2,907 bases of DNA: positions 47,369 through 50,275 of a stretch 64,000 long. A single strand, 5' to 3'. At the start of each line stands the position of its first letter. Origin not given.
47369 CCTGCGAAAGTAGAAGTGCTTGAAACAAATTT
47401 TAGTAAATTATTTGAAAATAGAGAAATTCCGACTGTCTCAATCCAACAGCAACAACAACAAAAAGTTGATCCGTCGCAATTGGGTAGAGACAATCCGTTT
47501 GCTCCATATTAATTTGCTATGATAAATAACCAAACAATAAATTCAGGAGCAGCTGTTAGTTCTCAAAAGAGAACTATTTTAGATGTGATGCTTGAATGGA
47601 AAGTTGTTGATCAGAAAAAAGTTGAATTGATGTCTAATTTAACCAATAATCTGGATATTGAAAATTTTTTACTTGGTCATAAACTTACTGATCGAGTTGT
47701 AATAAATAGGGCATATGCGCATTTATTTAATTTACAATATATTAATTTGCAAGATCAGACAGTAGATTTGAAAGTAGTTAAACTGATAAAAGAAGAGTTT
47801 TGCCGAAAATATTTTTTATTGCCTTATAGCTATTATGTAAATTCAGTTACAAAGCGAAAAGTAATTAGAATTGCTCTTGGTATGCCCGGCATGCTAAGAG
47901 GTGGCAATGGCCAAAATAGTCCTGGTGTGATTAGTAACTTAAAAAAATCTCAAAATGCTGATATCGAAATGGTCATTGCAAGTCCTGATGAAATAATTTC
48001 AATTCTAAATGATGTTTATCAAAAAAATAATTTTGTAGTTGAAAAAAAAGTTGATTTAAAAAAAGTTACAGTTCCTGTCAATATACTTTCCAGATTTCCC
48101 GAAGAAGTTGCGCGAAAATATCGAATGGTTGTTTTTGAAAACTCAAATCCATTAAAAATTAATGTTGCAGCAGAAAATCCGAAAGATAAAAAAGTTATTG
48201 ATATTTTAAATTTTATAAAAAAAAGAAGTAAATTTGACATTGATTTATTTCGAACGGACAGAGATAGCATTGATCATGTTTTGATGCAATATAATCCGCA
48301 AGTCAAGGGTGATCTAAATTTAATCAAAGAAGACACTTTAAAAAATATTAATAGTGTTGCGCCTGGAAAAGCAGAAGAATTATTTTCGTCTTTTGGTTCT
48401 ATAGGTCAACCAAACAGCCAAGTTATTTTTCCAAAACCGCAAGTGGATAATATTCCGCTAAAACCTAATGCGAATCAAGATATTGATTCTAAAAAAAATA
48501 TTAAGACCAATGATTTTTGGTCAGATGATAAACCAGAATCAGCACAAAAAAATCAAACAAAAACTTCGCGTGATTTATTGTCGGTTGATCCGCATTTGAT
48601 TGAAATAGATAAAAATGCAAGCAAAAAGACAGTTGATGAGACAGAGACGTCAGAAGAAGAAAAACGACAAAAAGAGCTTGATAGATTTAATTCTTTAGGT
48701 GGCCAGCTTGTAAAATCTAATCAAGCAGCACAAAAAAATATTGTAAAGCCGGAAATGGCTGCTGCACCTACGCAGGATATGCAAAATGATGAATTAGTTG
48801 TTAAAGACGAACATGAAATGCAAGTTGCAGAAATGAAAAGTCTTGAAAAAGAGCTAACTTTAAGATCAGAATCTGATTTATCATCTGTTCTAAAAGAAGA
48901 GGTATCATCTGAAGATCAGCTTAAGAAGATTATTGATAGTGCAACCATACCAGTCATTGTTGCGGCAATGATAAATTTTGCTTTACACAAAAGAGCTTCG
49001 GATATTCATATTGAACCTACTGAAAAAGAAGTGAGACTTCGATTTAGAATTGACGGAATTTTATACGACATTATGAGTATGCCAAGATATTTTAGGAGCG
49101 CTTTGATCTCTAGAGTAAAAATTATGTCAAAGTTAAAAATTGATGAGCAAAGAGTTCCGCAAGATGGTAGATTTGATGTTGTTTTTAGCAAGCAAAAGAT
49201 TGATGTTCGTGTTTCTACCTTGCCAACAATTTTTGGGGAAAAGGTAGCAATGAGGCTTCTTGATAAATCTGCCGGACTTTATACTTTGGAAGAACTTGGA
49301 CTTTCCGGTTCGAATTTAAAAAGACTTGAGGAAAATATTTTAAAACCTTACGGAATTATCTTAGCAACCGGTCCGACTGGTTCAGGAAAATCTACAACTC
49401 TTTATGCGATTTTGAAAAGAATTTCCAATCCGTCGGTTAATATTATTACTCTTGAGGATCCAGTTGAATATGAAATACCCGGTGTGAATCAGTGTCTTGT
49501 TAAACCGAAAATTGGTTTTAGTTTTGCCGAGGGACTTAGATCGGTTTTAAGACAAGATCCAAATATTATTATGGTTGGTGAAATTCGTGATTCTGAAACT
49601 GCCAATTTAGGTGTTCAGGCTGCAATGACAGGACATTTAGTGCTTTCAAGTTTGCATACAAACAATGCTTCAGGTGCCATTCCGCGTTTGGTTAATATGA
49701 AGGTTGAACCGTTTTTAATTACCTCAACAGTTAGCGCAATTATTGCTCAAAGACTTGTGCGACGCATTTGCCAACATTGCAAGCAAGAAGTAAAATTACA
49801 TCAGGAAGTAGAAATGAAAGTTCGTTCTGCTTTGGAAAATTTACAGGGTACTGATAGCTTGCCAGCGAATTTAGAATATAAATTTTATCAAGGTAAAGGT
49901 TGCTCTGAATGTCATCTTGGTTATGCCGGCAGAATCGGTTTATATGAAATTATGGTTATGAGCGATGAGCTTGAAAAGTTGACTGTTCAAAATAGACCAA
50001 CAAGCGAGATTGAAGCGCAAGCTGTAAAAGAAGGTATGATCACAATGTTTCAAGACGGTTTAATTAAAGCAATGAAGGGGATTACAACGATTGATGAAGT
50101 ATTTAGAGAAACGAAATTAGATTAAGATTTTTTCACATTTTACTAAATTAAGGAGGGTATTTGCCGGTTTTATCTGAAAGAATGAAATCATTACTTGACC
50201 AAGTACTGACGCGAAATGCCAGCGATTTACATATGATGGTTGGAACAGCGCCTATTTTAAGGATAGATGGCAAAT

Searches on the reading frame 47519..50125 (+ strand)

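Call 73: search_protein_families(library=pfam, proteins=[window:47519-50125:+], max_evalue=0.001)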
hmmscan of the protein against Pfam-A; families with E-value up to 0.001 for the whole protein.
window:47519-50125:+ (868 aa): 2 families
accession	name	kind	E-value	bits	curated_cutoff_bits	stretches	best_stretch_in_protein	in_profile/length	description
PF00437.27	T2SSE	-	3.4e-128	427.9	24.9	1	473-863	4-370/370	Type II/IV secretion system protein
PF05157.20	MshEN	-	9e-13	48.5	23.1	2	178-258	6-83/90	MshEN domain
